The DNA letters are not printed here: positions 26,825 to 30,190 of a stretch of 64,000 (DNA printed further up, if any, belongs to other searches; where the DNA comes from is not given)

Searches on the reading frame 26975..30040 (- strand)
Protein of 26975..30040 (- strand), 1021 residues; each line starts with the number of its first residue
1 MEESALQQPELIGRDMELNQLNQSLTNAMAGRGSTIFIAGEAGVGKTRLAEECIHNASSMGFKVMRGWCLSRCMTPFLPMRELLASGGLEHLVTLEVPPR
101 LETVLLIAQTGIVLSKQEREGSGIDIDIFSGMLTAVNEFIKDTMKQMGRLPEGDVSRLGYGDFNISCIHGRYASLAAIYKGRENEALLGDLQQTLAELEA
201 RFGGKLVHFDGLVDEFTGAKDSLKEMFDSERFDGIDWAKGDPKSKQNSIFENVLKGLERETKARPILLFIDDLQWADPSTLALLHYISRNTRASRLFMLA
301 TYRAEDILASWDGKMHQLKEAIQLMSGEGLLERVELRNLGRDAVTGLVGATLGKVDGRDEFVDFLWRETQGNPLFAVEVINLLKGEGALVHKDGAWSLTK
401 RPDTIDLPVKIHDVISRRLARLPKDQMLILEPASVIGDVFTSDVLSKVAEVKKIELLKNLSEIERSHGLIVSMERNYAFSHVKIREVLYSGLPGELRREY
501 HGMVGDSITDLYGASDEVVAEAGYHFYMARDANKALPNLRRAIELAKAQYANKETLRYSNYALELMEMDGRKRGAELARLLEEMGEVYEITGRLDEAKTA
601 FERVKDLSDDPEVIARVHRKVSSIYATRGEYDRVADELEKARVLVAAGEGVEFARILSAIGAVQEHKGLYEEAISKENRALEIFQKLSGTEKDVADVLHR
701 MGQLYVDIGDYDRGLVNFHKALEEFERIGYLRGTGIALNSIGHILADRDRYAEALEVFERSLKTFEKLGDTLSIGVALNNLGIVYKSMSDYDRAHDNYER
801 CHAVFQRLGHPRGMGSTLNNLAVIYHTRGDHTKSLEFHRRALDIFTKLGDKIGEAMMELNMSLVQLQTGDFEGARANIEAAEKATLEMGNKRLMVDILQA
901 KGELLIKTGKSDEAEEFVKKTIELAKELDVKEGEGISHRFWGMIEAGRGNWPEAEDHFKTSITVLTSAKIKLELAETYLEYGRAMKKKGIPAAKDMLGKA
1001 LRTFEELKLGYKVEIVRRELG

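Call 32: search_protein_families(library=pfam, proteins=[window:26975-30040:-], max_evalue=0.0001)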
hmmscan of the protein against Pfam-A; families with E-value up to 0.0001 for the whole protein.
window:26975-30040:- (1021 aa): 17 families
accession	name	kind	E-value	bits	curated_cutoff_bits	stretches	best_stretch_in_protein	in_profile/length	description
PF13424.12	TPR_12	-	1.5e-53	179.3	30.1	4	735-806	3-76/77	Tetratricopeptide repeat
PF07719.23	TPR_2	-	1.4e-31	106.4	27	0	737-764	3-30/34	Tetratricopeptide repeat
PF00515.34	TPR_1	-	3.8e-31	106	27.8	0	777-802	3-28/34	Tetratricopeptide repeat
PF13374.12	TPR_10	-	3.9e-24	84.3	27.5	0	816-845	3-32/42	Tetratricopeptide repeat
PF13191.12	AAA_16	-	2.6e-22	80.5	32.6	2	10-96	1-86/167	AAA ATPase domain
PF13181.12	TPR_8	-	1.3e-21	75.3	25.7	0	578-608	1-31/34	Tetratricopeptide repeat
PF13176.12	TPR_7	-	4.3e-18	64.2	27.9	0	817-844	1-28/36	Tetratricopeptide repeat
PF13432.12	TPR_16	-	2.1e-15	57.3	32.7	0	700-763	2-59/65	Tetratricopeptide repeat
PF10602.15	RPN7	-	1.6e-13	51.2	29.6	0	817-916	38-134/174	26S proteasome subunit RPN7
PF14938.12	SNAP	-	3.8e-13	50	25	0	750-886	50-186/282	Soluble NSF attachment protein, SNAP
PF13428.12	TPR_14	-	6.5e-10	39.1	23.5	0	579-614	2-38/44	Tetratricopeptide repeat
PF13431.12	TPR_17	-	2e-09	37.4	24.4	0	777-795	15-33/34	Tetratricopeptide repeat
PF24885.1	TPR_NPHP3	-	3.4e-09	36.9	100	0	652-726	97-172/239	Nephrocystin-3 TPR domain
PF17874.7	TPR_MalT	-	2.9e-08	33.8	45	1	822-1003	8-190/336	MalT-like TPR region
PF07721.20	TPR_4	-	4.4e-08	33.4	27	0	743-760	9-26/26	Tetratricopeptide repeat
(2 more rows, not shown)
